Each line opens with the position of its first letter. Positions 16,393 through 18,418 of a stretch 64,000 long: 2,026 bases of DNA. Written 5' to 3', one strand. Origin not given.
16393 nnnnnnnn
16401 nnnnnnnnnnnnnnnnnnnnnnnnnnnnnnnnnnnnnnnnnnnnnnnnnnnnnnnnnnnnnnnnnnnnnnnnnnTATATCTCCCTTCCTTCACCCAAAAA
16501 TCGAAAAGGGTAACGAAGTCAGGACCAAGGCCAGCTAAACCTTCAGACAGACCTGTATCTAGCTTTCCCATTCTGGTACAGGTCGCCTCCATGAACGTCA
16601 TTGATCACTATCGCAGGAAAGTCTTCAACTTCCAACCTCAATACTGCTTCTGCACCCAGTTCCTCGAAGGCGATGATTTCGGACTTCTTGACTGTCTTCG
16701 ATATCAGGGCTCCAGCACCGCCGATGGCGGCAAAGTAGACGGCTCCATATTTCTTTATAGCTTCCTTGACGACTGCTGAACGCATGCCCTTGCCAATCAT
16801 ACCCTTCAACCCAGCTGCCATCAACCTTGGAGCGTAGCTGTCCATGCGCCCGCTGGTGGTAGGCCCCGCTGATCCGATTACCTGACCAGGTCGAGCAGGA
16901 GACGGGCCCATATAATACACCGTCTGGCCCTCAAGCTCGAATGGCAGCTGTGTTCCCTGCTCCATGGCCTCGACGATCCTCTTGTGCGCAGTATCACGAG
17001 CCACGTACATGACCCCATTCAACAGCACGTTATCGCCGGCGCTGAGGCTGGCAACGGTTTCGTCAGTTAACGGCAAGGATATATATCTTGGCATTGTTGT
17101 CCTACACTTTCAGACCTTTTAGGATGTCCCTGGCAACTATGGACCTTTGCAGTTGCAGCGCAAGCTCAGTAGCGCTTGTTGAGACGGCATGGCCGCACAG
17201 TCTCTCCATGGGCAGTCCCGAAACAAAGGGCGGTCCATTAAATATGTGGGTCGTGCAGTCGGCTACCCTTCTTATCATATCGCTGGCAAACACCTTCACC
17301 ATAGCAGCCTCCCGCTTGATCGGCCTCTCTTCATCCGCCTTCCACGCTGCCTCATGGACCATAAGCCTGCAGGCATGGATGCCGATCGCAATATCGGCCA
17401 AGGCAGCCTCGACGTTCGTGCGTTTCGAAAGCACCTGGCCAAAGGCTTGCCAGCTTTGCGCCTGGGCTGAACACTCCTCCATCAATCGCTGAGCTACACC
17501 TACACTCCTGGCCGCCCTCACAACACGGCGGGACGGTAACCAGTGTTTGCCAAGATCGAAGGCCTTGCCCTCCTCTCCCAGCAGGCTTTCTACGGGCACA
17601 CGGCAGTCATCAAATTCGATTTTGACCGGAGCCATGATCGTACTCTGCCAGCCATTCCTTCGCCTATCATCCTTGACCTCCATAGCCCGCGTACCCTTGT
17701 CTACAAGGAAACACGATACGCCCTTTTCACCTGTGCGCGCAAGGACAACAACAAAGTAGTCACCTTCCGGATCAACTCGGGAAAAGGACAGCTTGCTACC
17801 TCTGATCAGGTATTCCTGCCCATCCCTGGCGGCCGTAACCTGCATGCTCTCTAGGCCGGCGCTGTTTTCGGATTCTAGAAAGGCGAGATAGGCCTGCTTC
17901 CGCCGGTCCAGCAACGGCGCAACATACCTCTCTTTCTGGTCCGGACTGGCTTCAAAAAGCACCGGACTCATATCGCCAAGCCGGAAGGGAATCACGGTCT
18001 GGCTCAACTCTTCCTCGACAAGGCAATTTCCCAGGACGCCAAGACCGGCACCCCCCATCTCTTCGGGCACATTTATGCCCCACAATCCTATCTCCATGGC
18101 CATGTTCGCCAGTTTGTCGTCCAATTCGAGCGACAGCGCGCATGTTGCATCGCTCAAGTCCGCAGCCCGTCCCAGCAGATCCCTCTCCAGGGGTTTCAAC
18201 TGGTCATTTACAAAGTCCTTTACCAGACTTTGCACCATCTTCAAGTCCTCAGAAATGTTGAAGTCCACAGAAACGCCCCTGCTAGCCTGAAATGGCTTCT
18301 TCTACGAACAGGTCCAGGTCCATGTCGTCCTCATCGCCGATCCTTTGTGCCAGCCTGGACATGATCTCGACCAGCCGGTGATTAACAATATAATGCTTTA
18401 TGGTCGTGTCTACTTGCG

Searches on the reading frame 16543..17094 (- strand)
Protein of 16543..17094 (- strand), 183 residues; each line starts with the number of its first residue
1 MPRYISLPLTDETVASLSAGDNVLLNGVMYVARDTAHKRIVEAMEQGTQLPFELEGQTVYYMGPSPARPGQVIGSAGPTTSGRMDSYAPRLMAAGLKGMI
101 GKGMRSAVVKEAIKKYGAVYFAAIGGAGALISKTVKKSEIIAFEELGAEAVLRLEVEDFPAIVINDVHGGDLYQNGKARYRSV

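Call 53: search_protein_families(library=pfam, proteins=[window:16543-17094:-], max_evalue=0.01)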
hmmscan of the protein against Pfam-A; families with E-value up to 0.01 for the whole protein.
window:16543-17094:- (183 aa): 1 family
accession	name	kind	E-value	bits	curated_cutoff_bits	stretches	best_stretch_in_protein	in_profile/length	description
PF05683.17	Fumerase_C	-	1.9e-59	200.9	22.2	1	9-175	35-204/205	Fumarase C-terminus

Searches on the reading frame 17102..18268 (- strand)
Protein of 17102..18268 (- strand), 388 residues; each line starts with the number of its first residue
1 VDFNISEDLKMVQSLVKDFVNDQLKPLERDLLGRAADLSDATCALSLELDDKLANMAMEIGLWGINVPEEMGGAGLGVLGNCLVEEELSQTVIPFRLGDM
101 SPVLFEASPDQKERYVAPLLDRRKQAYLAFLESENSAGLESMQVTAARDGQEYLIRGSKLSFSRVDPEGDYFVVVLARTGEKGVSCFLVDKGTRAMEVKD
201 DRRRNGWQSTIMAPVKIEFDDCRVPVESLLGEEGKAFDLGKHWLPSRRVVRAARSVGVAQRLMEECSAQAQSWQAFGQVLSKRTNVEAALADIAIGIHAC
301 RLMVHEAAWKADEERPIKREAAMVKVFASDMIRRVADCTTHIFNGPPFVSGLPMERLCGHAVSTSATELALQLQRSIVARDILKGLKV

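Call 53: search_protein_families(library=pfam, proteins=[window:17102-18268:-], max_evalue=0.01)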
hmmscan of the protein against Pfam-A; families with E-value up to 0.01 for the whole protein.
window:17102-18268:- (388 aa): 4 families
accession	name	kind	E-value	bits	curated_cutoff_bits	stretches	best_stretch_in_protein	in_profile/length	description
PF00441.29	Acyl-CoA_dh_1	-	3.4e-21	76.4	22.4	1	244-382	11-149/150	Acyl-CoA dehydrogenase, C-terminal domain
PF02771.21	Acyl-CoA_dh_N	-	3e-13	50.6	22.9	1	6-121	1-111/113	Acyl-CoA dehydrogenase, N-terminal domain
PF02770.24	Acyl-CoA_dh_M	-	1e-07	32.4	33.3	1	133-217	5-94/97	Acyl-CoA dehydrogenase, middle domain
PF08028.16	Acyl-CoA_dh_2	-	1.2e-05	26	22.7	1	251-345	3-107/134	Acyl-CoA dehydrogenase, C-terminal domain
